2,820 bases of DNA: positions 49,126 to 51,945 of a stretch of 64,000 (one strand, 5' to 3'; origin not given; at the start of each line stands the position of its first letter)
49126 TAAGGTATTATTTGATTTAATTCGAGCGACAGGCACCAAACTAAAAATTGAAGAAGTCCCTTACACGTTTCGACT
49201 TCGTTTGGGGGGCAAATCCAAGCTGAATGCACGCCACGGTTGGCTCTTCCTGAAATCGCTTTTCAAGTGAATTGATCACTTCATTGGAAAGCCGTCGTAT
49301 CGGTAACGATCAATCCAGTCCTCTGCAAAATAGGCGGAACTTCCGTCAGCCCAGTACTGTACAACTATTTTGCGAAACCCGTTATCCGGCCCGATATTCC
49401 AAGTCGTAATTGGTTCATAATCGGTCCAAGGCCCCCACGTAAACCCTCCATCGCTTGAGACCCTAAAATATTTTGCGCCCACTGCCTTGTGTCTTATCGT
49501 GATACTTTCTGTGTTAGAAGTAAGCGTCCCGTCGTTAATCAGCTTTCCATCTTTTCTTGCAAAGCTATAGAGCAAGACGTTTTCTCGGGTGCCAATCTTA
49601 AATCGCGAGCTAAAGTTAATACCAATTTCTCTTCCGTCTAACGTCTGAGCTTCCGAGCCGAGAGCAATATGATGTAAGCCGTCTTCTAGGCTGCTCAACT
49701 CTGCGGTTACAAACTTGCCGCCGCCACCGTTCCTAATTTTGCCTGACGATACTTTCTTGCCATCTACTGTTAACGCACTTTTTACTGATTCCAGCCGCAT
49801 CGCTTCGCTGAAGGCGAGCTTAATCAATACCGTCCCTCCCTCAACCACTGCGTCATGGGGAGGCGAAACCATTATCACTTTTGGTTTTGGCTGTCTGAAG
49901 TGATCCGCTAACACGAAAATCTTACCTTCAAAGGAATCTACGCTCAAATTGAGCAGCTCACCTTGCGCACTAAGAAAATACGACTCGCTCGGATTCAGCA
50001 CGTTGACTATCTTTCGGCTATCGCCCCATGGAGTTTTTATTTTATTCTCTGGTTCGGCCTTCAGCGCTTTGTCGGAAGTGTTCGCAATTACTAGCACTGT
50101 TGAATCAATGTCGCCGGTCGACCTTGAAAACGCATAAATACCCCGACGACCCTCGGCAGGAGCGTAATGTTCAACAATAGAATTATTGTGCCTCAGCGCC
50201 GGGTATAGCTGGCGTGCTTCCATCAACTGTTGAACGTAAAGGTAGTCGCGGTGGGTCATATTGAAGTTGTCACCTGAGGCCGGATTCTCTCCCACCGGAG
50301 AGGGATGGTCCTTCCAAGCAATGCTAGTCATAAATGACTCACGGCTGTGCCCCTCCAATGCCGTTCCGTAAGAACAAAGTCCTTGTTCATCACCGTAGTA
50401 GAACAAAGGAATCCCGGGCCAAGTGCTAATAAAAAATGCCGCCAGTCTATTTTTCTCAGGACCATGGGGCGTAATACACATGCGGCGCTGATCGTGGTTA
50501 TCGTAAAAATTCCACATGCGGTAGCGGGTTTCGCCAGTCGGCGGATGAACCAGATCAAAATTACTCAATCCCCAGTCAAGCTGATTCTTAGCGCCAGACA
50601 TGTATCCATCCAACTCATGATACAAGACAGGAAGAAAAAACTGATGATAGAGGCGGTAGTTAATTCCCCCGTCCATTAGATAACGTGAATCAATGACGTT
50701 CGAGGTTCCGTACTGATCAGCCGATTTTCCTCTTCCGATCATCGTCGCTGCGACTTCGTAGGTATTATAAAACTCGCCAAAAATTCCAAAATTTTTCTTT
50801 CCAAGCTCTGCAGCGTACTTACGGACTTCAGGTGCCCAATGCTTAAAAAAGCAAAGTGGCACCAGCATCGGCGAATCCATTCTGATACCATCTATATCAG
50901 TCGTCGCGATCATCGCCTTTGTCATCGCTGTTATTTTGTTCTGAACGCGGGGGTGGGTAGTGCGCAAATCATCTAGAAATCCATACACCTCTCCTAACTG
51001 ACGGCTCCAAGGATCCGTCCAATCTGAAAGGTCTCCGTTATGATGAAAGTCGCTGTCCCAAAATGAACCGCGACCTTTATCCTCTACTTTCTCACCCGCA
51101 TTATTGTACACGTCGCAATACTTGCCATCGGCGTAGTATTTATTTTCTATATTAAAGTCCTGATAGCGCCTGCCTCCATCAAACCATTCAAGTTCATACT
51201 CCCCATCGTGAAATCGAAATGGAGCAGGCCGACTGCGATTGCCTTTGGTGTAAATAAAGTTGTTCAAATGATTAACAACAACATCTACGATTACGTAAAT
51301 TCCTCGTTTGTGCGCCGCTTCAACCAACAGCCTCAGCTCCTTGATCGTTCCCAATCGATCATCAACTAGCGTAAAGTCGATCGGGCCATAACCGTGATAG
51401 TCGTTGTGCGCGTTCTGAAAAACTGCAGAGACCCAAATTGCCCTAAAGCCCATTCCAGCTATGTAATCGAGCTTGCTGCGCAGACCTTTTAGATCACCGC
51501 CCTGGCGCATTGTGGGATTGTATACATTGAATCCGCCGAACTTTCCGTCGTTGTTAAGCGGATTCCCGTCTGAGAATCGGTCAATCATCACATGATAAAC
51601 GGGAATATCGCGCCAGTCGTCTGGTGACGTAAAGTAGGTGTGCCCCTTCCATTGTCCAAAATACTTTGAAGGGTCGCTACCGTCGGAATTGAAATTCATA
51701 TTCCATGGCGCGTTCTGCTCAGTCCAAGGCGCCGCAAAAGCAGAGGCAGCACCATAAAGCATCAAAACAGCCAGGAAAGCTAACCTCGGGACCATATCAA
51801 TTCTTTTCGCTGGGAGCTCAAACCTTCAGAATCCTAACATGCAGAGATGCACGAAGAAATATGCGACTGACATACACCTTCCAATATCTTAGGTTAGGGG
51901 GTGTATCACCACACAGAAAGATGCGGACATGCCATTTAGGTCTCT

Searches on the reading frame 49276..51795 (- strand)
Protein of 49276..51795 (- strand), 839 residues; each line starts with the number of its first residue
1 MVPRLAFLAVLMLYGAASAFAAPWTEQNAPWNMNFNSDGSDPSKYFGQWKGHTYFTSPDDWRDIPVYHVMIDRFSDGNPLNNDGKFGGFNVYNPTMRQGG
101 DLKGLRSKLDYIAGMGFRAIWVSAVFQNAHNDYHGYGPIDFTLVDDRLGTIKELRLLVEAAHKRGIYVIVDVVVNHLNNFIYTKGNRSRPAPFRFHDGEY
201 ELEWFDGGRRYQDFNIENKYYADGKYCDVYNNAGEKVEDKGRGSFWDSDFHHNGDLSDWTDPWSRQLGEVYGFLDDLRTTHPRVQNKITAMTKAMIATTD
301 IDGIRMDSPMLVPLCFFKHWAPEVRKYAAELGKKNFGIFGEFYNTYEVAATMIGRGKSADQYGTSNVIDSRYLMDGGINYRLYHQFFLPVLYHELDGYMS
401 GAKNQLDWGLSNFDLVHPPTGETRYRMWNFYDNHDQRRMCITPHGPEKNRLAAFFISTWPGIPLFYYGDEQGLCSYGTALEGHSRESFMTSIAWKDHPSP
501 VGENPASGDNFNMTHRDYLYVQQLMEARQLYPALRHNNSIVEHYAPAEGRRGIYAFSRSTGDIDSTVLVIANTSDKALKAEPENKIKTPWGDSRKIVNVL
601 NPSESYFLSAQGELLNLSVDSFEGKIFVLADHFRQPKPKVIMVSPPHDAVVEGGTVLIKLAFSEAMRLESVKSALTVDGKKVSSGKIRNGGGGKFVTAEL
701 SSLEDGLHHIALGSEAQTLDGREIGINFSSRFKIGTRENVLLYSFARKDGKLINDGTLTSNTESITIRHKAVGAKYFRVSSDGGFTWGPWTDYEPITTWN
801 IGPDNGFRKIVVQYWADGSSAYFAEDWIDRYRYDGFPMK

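Call 92: search_protein_families(library=pfam, proteins=[window:49276-51795:-], max_evalue=0.000001)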
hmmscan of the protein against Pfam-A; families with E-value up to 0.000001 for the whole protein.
window:49276-51795:- (839 aa): 1 family
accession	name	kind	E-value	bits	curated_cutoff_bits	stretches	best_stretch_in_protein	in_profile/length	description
PF00128.31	Alpha-amylase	-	1.9e-42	146.5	22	1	69-547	2-433/446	Alpha amylase, catalytic domain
